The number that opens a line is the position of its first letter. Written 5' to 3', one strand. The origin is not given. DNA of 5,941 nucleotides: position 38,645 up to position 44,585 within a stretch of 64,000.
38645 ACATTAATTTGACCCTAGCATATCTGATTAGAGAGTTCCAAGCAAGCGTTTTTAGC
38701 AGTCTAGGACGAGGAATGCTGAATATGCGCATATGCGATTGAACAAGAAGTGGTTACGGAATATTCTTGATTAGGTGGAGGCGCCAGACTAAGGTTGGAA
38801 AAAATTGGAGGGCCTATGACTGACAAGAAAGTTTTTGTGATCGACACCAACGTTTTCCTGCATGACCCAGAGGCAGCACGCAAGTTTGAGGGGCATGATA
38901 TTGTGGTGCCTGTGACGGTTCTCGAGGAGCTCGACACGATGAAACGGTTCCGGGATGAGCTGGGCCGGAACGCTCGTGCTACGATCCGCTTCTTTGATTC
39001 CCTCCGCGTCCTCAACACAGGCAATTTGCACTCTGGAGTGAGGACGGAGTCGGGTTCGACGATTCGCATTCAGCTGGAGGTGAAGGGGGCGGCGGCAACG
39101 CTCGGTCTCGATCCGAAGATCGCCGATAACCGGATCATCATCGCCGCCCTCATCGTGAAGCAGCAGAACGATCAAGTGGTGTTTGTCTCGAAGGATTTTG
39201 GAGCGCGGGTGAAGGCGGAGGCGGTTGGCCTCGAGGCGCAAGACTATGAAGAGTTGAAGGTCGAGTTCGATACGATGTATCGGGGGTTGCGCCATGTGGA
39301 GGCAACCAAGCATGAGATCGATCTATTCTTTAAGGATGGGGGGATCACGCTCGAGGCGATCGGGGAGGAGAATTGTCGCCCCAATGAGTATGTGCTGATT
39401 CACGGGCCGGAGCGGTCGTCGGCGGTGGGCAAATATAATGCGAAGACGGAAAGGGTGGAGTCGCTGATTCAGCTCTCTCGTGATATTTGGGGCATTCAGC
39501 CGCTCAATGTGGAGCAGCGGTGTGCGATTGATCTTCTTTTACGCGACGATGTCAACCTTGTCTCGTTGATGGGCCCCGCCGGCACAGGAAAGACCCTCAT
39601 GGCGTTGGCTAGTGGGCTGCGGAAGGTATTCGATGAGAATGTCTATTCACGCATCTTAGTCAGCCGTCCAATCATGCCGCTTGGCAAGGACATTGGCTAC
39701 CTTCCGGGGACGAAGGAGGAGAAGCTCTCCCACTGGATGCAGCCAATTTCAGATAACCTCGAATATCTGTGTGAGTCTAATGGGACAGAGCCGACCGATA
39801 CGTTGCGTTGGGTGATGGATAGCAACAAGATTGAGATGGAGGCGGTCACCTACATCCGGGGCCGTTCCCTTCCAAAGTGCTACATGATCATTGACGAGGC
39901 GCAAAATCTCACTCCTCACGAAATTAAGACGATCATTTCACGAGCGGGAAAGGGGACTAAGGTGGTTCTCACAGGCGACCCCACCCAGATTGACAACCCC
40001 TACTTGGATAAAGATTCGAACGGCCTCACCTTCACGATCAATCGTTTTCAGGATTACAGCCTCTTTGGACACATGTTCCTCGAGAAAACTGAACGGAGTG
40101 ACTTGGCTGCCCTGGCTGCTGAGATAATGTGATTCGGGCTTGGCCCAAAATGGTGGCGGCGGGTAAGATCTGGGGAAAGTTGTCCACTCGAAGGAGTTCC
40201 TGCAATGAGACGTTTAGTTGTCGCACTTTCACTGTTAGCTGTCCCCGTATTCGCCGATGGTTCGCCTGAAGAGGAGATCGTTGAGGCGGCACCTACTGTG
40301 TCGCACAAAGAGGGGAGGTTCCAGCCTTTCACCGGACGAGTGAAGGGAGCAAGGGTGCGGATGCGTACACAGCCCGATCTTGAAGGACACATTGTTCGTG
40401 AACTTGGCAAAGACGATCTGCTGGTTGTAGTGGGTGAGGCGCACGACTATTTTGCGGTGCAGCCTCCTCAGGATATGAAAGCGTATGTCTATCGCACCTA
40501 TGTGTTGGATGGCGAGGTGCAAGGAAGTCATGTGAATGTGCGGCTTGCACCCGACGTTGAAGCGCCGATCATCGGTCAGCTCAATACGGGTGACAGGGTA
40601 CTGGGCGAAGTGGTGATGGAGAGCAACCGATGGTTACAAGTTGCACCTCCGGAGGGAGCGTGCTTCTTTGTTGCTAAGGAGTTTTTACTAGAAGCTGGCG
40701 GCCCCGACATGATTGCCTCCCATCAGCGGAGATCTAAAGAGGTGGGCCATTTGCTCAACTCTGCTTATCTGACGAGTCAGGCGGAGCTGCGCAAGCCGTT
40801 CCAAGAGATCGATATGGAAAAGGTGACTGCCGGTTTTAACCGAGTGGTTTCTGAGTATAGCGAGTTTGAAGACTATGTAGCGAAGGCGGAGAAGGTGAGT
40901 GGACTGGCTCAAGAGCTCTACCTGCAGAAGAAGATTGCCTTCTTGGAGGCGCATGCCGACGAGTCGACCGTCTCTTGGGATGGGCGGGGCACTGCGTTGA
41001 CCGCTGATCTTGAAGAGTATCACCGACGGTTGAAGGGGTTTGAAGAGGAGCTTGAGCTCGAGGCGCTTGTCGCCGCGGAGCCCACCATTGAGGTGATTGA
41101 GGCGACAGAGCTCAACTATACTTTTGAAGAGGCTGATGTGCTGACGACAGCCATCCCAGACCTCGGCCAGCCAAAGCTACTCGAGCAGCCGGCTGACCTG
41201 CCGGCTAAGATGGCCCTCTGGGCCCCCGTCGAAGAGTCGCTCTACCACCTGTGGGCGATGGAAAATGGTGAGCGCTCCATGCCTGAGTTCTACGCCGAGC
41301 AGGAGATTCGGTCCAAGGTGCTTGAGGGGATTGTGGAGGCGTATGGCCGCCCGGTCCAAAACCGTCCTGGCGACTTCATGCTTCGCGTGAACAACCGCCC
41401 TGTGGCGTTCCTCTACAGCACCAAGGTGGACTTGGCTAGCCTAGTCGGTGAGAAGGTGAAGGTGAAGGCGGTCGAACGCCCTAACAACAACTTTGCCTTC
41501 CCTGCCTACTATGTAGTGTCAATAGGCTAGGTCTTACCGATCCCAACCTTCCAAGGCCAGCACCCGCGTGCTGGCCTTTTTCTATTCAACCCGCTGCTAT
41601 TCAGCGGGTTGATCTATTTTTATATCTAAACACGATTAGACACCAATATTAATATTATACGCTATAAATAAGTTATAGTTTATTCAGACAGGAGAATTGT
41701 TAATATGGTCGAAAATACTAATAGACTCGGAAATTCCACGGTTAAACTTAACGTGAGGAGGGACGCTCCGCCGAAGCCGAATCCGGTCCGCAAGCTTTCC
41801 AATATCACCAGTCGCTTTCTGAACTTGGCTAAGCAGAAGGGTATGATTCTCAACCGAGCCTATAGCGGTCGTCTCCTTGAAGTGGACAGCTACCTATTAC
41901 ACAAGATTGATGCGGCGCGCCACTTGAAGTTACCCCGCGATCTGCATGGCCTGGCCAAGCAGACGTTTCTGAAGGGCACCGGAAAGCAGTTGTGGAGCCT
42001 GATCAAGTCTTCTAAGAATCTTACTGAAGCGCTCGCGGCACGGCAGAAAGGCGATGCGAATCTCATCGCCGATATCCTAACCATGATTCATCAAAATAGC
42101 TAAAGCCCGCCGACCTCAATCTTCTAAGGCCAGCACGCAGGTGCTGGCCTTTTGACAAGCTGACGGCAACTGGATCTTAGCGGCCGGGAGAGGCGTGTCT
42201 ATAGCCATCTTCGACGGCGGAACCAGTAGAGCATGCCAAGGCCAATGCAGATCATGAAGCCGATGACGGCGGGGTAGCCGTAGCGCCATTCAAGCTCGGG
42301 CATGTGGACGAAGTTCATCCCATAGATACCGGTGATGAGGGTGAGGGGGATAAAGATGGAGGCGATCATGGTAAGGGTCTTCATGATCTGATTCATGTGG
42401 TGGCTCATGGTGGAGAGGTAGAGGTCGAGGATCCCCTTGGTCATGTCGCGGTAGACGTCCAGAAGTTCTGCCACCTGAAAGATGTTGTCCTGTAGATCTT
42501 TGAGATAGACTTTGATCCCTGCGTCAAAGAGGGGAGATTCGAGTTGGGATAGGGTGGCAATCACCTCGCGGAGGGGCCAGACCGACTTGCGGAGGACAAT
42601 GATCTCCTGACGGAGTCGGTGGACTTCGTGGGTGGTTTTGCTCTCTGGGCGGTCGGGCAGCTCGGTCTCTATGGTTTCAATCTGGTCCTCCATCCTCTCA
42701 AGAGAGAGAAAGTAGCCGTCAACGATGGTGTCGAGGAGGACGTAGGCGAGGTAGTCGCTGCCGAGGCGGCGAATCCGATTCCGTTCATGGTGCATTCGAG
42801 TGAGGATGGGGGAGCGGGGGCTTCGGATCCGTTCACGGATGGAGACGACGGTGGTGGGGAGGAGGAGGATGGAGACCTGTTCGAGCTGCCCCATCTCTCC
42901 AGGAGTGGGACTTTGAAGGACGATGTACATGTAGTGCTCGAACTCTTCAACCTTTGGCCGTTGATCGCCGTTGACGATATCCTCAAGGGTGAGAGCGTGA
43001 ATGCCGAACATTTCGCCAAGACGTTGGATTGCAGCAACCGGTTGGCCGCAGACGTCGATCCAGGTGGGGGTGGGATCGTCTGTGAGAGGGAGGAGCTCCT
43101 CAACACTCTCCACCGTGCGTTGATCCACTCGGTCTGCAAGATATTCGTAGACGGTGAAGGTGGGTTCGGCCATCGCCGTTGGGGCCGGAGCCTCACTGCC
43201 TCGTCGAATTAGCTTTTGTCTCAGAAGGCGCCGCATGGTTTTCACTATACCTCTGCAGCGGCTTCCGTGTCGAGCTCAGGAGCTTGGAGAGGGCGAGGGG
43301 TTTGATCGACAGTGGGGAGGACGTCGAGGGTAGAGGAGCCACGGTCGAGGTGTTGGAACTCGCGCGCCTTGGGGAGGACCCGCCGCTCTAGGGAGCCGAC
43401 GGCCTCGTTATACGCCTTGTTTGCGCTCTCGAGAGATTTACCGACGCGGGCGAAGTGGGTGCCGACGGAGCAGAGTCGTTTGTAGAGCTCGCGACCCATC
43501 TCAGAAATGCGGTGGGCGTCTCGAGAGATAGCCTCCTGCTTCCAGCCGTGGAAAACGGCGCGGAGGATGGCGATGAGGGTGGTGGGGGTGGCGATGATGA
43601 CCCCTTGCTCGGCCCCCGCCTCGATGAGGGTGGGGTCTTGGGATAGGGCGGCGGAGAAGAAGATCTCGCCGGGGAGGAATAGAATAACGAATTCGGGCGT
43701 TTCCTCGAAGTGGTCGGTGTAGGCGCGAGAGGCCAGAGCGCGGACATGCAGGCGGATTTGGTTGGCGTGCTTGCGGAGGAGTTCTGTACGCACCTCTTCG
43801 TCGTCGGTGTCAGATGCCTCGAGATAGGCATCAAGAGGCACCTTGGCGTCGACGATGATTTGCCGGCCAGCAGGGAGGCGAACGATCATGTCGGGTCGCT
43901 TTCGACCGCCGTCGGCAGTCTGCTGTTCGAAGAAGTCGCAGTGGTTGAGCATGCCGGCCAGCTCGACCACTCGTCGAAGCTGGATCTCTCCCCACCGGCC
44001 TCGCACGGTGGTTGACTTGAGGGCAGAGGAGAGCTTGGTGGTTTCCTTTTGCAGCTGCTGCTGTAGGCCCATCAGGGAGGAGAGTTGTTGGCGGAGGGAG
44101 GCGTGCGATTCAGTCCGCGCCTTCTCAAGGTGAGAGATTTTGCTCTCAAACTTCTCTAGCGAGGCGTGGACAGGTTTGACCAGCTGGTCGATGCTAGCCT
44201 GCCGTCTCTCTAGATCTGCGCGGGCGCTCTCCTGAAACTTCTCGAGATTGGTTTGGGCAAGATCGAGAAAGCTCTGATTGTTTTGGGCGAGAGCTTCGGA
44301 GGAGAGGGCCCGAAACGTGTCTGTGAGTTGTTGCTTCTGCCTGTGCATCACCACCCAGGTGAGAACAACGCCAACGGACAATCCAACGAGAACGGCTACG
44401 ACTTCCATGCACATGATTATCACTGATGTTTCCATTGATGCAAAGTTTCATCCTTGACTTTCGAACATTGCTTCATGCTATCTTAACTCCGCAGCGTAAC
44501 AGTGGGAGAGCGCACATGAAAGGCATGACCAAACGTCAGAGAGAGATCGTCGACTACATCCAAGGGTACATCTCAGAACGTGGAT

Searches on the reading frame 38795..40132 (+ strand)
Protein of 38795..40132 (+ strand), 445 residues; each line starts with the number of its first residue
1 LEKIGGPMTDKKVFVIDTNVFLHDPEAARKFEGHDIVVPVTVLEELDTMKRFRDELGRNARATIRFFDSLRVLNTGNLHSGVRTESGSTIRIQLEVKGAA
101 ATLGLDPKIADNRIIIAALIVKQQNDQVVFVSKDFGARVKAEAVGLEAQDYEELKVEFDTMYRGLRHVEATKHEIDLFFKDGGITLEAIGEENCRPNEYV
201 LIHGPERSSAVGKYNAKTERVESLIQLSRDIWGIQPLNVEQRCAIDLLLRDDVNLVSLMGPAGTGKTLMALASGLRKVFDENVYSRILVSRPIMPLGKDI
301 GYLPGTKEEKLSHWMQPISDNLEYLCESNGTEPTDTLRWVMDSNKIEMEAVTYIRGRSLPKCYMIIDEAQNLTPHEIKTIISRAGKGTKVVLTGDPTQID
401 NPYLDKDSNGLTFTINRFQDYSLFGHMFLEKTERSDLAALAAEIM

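Call 19: search_protein_families(library=pfam, proteins=[window:38795-40132:+], max_evalue=0.001)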
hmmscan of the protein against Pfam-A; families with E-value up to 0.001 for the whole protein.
window:38795-40132:+ (445 aa): 8 families
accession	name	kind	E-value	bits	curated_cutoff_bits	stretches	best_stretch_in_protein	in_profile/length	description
PF02562.22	PhoH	-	1.2e-46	159.2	27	1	234-434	2-193/205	PhoH-like protein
PF13638.12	PIN_4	-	6.4e-30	104.6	21.9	1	14-152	1-132/132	PIN domain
PF13604.12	AAA_30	-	1.9e-10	41.2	27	1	237-399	2-128/191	AAA domain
PF13245.12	AAA_19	-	6e-06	26.9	25.1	0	331-399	62-129/134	AAA domain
PF13401.12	AAA_22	-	3.2e-05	24.7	27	1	255-399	7-126/130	AAA domain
PF13086.12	AAA_11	-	0.00024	21.4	27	0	363-398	216-249/257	AAA domain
PF00270.35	DEAD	-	0.00087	19.5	26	0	241-375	4-132/167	DEAD/DEAH box helicase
PF01443.25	Viral_helicase1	-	0.00088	19.6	21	0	336-402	32-100/228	Viral superfamily 1 RNA helicase core domain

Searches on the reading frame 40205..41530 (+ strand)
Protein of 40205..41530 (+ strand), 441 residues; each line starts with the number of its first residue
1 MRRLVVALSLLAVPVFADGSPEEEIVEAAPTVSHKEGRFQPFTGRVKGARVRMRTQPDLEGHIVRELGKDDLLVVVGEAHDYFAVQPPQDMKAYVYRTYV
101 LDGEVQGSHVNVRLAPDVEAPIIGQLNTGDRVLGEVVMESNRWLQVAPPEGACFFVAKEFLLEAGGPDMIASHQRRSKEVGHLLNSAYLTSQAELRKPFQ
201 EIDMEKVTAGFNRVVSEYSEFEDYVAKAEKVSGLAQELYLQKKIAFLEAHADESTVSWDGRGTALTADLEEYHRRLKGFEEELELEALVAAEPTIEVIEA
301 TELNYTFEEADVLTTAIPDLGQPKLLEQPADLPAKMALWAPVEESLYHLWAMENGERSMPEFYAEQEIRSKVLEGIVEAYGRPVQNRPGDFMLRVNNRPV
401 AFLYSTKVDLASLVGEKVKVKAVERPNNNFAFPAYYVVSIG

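Call 19: search_protein_families(library=pfam, proteins=[window:40205-41530:+], max_evalue=0.001)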
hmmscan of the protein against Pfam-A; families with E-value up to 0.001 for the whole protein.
window:40205-41530:+ (441 aa): 2 families
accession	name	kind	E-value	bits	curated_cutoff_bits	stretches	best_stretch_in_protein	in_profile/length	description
PF08239.17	SH3_3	-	4.7e-10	39.9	27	1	109-146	2-38/54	Bacterial SH3 domain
PF06347.19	SH3_4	-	0.00047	20.3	24.1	0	107-158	2-51/56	Bacterial SH3 domain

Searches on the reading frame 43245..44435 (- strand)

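Call 19: search_protein_families(library=pfam, proteins=[window:43245-44435:-], max_evalue=0.001)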
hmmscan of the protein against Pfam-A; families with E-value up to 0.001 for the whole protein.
window:43245-44435:- (396 aa): 2 families
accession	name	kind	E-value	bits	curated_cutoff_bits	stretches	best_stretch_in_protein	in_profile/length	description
PF02646.22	RmuC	-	1e-100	337.1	26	1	81-365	2-286/291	RmuC family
PF04108.17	ATG17_like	-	0.00021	21.3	43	1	56-350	108-253/355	Autophagy protein ATG17-like domain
